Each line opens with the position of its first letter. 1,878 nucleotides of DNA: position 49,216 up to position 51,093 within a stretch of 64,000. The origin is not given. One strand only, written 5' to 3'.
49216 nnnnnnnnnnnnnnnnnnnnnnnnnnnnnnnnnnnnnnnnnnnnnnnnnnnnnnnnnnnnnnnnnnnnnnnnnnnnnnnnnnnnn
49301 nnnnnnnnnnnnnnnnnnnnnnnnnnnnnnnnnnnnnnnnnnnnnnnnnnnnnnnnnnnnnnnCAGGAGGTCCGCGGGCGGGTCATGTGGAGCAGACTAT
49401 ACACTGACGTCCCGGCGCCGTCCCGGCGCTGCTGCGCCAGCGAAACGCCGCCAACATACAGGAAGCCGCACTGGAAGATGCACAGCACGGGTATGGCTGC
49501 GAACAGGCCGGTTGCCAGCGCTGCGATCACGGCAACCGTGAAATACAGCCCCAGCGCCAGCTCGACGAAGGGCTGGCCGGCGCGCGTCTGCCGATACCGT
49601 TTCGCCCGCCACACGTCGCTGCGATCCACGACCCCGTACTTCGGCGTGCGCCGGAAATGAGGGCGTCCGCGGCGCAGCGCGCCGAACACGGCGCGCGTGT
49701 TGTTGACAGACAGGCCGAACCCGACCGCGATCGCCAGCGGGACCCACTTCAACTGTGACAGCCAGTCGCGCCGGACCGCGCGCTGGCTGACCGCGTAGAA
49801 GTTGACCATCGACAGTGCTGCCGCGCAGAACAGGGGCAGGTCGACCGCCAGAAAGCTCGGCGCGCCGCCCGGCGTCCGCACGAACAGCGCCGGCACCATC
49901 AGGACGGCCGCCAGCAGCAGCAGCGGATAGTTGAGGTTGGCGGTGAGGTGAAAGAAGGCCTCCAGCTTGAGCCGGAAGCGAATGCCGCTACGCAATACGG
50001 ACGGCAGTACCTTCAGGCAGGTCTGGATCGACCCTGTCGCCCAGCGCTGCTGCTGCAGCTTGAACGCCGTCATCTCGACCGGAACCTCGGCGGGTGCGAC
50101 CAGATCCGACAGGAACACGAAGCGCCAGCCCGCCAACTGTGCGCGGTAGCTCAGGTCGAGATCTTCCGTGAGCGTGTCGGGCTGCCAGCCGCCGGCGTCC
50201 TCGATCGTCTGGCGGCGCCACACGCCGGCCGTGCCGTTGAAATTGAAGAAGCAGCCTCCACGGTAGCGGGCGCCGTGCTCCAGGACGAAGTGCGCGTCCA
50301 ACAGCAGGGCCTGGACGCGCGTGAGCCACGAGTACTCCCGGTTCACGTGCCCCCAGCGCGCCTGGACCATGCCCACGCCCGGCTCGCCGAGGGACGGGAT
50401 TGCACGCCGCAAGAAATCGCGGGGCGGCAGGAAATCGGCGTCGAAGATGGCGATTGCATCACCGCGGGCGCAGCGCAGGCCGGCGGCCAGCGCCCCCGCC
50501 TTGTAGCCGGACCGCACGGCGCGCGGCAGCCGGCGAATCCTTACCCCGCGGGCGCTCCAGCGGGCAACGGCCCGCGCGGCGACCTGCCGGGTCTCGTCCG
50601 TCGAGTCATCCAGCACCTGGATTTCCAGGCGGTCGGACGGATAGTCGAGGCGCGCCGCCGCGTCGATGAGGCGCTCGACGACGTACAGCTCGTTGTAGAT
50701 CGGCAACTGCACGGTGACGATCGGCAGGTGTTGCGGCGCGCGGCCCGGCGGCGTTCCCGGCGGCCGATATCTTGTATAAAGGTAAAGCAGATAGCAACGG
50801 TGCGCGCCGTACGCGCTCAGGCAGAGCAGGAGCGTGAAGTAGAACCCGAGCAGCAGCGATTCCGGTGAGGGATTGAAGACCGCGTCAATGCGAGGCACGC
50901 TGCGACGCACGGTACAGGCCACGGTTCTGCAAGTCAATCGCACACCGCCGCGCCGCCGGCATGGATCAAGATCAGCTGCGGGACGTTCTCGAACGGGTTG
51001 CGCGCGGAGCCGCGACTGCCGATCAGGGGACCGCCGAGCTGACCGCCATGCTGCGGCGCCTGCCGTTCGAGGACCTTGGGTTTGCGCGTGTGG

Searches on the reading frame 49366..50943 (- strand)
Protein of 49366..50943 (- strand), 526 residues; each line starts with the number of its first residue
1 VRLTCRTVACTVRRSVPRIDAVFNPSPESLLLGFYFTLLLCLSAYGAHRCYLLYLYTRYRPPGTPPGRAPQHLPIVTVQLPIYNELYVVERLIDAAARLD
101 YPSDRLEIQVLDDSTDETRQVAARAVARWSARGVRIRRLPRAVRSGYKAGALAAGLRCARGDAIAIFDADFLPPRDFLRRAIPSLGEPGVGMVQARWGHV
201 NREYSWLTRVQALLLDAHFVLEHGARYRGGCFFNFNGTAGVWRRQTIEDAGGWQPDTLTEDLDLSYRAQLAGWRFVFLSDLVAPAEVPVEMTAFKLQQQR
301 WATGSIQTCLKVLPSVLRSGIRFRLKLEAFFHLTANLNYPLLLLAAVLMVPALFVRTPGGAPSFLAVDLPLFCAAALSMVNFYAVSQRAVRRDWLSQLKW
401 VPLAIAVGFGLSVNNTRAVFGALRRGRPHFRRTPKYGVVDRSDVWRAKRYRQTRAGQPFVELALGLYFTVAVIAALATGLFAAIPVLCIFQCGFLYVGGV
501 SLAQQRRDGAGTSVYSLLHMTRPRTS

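Call 10: search_protein_families(library=pfam, proteins=[window:49366-50943:-], max_evalue=0.001)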
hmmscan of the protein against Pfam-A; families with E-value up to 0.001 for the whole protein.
window:49366-50943:- (526 aa): 4 families
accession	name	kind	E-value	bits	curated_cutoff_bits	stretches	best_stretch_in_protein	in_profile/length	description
PF13641.12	Glyco_tranf_2_3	-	2.5e-27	96.8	27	1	76-304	3-230/230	Glycosyltransferase like family 2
PF13632.12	Glyco_trans_2_3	-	4.5e-24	85.8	27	1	164-351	2-193/198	Glycosyl transferase family group 2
PF00535.33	Glycos_transf_2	-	1e-18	68.3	23.3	1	78-213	2-131/168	Glycosyl transferase family 2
PF13506.12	Glyco_transf_21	-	2.8e-12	46.9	21.7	1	144-302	14-173/174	Glycosyl transferase family 21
